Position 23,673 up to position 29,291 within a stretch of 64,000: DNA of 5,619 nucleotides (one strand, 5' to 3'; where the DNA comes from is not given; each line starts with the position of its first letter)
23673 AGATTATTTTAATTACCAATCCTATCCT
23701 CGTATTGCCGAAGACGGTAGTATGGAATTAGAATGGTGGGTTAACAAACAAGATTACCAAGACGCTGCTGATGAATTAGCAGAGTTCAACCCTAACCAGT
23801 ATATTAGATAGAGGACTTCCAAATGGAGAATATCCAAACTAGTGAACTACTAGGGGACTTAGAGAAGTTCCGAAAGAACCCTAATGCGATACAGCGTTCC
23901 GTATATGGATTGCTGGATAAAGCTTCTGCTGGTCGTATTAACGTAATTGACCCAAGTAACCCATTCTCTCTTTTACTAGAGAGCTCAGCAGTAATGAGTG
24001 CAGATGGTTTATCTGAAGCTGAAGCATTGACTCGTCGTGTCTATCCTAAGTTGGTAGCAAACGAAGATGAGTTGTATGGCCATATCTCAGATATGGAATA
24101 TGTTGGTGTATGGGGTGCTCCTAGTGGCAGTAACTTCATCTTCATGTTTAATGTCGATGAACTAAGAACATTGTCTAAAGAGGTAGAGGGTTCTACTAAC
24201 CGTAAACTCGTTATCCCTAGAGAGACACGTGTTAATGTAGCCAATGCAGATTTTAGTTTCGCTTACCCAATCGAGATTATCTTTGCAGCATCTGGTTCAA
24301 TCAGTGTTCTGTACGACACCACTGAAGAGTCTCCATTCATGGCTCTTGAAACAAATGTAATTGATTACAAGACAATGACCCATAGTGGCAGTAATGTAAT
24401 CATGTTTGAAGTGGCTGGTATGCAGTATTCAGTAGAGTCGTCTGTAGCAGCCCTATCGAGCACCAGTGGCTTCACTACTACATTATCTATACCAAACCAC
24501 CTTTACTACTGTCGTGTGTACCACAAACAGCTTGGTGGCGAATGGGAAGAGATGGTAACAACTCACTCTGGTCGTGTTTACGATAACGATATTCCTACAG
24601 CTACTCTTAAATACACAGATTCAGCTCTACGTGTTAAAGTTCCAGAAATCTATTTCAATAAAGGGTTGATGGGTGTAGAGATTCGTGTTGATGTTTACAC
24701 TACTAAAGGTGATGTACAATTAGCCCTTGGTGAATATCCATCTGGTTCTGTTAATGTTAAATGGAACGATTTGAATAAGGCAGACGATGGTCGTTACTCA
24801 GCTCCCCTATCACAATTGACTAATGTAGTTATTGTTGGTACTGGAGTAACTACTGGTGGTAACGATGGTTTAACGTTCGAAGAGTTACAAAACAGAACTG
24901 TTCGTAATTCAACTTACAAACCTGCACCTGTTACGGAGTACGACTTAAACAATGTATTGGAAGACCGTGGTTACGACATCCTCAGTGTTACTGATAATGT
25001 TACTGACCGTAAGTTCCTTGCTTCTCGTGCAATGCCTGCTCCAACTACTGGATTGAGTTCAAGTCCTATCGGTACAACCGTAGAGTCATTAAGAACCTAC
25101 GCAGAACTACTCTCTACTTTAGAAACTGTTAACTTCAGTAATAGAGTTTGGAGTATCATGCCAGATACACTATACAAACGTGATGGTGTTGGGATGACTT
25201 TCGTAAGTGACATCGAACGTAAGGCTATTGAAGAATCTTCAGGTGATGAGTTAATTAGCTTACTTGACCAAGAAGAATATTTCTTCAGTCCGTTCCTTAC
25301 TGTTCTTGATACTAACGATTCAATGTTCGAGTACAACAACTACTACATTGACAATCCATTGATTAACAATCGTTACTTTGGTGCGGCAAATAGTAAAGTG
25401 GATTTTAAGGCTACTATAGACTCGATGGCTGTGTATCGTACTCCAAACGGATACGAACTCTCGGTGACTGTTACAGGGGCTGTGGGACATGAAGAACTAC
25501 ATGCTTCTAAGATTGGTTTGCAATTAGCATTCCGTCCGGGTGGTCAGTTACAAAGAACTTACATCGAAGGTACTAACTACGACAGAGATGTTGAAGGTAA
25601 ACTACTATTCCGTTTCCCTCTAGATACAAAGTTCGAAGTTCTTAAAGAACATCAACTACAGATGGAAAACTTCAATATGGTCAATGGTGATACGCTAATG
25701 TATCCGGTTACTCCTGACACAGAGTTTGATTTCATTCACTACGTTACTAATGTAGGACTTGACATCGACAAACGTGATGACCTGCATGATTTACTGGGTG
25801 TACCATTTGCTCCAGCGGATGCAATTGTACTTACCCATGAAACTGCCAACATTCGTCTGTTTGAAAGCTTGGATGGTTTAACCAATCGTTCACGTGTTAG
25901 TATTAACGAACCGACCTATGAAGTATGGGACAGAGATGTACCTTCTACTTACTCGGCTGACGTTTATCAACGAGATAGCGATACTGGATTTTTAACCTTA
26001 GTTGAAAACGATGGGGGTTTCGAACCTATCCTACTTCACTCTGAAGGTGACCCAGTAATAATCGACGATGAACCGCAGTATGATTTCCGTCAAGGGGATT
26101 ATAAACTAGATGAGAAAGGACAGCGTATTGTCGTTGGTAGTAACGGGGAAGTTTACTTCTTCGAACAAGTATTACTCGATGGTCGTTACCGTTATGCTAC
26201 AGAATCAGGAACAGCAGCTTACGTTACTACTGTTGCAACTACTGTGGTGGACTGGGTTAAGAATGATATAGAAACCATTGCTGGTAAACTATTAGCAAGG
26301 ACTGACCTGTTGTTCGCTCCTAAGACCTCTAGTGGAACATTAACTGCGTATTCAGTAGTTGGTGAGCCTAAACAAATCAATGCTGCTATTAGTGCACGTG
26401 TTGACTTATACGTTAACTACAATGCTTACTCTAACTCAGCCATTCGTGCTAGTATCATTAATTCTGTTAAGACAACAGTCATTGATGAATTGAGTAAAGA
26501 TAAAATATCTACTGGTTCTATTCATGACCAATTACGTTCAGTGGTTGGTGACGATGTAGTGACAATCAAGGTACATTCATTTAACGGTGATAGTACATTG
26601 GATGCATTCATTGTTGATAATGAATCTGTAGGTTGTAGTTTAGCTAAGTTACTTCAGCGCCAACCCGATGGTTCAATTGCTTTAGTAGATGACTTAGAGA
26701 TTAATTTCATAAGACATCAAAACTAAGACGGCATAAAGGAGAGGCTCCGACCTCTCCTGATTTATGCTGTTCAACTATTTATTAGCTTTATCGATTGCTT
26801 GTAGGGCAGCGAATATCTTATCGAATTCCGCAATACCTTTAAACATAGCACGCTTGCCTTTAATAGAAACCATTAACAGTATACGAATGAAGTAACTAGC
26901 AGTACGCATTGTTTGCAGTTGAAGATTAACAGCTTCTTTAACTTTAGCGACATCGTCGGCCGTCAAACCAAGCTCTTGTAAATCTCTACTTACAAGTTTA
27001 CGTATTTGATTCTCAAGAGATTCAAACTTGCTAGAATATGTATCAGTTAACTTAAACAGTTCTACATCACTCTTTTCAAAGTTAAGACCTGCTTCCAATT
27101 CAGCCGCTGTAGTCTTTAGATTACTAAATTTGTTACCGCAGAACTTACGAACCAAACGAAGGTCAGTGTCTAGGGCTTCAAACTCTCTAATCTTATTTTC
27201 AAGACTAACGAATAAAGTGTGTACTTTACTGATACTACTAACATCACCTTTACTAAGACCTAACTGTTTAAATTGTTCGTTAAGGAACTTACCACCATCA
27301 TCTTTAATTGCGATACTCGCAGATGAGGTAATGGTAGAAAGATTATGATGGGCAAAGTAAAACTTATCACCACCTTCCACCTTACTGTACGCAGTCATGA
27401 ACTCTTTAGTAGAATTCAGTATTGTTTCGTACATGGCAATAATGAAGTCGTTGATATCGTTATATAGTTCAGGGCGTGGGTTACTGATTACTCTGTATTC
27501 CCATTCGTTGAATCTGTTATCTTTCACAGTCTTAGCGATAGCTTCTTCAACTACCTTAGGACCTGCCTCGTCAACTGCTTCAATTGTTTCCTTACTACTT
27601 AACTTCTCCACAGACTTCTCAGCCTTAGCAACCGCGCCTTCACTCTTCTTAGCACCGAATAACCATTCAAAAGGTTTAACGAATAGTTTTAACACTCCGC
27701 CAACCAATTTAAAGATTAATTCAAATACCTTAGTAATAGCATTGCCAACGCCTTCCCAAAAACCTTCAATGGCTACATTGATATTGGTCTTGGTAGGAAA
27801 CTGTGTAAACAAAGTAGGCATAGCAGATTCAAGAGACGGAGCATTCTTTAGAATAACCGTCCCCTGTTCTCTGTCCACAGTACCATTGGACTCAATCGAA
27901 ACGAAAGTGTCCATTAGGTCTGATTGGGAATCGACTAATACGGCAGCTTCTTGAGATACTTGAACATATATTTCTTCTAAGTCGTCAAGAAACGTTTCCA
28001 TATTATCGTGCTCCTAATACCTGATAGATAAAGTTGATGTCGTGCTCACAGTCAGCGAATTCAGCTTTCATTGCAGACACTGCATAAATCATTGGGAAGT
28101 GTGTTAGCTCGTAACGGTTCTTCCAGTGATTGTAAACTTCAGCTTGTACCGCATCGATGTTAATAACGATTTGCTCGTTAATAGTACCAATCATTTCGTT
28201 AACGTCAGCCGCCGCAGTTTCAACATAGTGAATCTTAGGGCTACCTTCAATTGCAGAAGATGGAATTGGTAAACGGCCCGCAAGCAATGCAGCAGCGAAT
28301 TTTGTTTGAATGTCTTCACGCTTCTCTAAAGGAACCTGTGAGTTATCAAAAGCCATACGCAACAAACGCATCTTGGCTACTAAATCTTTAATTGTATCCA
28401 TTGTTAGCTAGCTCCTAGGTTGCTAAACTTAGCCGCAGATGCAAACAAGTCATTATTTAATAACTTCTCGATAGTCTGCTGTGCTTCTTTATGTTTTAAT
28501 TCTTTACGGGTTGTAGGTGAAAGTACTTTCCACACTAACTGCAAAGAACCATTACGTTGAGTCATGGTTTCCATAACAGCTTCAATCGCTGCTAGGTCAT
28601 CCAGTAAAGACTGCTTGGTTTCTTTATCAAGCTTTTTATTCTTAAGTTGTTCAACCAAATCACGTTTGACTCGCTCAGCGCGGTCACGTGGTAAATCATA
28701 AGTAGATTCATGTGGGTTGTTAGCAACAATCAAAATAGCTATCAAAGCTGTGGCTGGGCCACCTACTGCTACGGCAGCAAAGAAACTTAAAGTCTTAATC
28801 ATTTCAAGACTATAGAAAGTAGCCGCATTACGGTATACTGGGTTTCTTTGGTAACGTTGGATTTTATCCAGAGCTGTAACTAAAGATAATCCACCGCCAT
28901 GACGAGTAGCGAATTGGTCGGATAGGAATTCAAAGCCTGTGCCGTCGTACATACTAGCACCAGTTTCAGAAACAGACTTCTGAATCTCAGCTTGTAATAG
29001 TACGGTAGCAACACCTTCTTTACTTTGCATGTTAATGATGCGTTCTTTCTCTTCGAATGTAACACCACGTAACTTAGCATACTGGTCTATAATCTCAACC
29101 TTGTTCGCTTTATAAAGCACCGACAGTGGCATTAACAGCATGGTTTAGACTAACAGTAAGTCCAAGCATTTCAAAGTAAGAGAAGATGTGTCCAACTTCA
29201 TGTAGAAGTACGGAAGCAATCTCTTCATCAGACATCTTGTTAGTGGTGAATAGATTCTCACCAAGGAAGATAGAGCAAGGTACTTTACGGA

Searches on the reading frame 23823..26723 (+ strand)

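Call 12: search_protein_families(library=pfam, proteins=[window:23823-26723:+], max_evalue=0.01)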
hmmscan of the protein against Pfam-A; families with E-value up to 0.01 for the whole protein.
window:23823-26723:+ (967 aa): 0 families

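Call 13: search_protein_families(library=phrogs, proteins=[window:23823-26723:+], max_evalue=0.001)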
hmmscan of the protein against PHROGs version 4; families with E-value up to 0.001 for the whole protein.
window:23823-26723:+ (967 aa): 1 family
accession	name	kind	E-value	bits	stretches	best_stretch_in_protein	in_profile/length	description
phrog_3248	-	unknown function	1.3e-239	798.8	1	8-966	5-966/970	-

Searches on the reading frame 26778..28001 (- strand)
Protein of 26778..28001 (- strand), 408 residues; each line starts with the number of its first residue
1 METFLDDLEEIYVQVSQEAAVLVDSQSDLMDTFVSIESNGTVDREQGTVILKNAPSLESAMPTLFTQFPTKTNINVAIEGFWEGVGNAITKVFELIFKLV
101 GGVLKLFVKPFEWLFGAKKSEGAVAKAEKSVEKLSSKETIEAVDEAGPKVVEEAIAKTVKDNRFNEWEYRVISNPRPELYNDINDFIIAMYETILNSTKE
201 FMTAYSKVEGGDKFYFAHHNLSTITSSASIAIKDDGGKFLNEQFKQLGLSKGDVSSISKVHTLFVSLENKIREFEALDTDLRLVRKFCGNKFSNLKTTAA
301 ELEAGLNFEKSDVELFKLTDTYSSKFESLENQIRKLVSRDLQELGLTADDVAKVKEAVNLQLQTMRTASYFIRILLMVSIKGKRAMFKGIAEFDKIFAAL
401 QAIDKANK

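Call 12: search_protein_families(library=pfam, proteins=[window:26778-28001:-], max_evalue=0.01)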
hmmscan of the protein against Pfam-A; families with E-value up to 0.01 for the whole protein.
window:26778-28001:- (408 aa): 1 family
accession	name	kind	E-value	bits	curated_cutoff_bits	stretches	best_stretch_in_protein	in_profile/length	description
PF07697.16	7TMR-HDED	-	8.5e-05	23.1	27.6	1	257-365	50-146/224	7TM-HD extracellular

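Call 13: search_protein_families(library=phrogs, proteins=[window:26778-28001:-], max_evalue=0.001)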
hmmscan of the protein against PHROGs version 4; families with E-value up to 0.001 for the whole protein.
window:26778-28001:- (408 aa): 0 families

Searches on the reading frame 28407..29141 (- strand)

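Call 12: search_protein_families(library=pfam, proteins=[window:28407-29141:-], max_evalue=0.01)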
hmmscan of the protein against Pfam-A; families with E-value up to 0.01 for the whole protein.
window:28407-29141:- (245 aa): 0 families

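Call 13: search_protein_families(library=phrogs, proteins=[window:28407-29141:-], max_evalue=0.001)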
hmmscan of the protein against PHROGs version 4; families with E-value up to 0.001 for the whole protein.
window:28407-29141:- (245 aa): 1 family
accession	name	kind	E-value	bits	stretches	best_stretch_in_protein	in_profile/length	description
phrog_2767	-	unknown function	1.7e-57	196.2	1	9-242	202-441/442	-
